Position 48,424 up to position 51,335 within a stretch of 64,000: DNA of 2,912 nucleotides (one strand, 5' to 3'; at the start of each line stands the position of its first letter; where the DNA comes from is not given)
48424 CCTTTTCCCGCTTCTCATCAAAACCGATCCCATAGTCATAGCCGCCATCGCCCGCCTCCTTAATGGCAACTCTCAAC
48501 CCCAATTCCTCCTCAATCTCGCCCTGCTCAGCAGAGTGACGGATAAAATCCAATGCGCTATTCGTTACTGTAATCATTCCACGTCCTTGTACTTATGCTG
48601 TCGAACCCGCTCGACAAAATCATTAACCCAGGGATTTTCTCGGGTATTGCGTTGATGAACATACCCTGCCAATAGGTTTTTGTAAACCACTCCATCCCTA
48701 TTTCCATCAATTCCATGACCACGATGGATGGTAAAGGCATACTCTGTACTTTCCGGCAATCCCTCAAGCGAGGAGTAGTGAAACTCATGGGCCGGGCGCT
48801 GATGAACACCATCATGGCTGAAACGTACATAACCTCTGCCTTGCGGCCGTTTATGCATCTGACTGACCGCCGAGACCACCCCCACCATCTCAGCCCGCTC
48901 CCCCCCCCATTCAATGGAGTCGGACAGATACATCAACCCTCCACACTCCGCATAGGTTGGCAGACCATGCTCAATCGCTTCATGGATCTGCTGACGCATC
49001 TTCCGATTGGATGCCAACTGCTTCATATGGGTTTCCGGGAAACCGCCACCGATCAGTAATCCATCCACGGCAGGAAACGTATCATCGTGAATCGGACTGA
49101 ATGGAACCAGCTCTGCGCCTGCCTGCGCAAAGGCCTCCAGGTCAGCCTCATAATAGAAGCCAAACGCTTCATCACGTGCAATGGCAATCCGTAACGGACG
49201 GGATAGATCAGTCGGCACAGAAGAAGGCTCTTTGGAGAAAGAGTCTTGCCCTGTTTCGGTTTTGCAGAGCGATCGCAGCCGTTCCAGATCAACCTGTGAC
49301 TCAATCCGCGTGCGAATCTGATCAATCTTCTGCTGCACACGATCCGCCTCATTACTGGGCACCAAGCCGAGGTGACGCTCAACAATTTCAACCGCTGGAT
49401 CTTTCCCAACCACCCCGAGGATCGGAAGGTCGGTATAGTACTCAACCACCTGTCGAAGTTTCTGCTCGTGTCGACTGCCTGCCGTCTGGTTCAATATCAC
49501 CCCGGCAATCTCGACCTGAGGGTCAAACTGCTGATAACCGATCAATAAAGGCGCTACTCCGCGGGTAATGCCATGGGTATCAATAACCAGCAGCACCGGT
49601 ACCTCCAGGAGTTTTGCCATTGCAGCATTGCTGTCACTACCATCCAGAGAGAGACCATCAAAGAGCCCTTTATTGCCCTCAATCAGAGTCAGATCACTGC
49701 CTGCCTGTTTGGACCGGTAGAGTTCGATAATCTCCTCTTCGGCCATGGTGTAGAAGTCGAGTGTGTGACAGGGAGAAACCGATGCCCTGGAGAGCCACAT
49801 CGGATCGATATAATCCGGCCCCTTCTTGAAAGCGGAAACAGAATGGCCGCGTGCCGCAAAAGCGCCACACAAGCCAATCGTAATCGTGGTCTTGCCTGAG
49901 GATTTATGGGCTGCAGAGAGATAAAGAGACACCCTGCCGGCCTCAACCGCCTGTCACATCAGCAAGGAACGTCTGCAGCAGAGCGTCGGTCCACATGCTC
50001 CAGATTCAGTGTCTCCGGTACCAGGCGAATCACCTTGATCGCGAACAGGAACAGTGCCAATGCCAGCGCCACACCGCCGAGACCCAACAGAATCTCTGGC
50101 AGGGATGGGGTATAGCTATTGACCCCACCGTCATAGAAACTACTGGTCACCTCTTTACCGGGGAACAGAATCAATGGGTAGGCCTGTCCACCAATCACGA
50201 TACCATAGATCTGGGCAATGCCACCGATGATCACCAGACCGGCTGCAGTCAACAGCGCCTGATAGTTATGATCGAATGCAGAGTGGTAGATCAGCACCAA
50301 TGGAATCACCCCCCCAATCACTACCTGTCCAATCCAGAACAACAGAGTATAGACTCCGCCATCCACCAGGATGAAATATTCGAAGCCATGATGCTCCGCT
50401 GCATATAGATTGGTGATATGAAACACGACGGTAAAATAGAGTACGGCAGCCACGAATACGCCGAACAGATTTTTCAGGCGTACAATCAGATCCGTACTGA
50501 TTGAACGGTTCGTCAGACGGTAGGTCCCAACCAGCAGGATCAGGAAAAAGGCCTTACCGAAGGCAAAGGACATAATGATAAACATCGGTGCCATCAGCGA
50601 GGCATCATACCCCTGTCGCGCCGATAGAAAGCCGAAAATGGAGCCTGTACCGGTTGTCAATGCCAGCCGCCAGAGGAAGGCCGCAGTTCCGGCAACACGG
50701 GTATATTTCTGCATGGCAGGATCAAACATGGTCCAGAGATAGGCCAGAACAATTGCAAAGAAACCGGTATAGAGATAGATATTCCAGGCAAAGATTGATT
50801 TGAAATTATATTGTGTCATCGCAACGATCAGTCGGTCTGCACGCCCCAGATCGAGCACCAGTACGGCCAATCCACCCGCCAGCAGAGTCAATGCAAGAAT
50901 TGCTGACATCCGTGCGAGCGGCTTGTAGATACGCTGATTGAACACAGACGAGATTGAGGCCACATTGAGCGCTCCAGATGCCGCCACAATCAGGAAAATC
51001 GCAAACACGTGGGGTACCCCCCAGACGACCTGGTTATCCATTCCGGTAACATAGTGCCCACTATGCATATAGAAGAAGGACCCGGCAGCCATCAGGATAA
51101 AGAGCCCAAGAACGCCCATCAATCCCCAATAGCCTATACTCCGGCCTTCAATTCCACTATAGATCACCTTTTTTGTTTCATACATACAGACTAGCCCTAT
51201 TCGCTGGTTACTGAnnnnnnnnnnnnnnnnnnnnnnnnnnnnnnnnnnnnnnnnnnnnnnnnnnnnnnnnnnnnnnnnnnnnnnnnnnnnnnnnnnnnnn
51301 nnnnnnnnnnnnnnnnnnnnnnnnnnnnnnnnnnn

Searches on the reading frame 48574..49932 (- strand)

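Call 67: search_protein_families(library=pfam, proteins=[window:48574-49932:-], max_evalue=0.00001)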
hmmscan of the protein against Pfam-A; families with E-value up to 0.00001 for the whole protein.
window:48574-49932:- (452 aa): 3 families
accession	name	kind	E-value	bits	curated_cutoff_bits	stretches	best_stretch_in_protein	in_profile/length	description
PF07685.20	GATase_3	-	1.8e-35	122.8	27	1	248-427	1-189/196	CobB/CobQ-like glutamine amidotransferase domain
PF01656.29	CbiA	-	2.2e-14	53.9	25.4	1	12-188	10-123/125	CobQ/CobB/MinD/ParA nucleotide binding domain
PF13500.12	AAA_26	-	5.2e-14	53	27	1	3-181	3-194/198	AAA domain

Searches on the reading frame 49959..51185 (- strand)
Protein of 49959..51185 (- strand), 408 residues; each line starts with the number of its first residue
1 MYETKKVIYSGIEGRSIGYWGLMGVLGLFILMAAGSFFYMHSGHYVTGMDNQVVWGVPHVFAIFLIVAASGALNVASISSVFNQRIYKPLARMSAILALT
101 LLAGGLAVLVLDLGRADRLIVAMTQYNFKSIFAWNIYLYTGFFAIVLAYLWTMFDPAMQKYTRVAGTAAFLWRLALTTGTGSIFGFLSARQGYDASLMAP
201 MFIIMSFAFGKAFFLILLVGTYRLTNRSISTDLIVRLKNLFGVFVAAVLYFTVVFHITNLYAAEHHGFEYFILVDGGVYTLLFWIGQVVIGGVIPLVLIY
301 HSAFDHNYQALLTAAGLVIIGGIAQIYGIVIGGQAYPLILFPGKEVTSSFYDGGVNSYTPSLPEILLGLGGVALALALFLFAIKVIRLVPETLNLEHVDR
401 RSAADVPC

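Call 67: search_protein_families(library=pfam, proteins=[window:49959-51185:-], max_evalue=0.00001)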
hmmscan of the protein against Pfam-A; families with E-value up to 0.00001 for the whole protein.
window:49959-51185:- (408 aa): 1 family
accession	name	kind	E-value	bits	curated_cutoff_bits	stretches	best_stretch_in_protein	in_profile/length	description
PF03916.19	NrfD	-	1.8e-48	166.2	25.8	1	46-335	2-310/313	Polysulphide reductase, NrfD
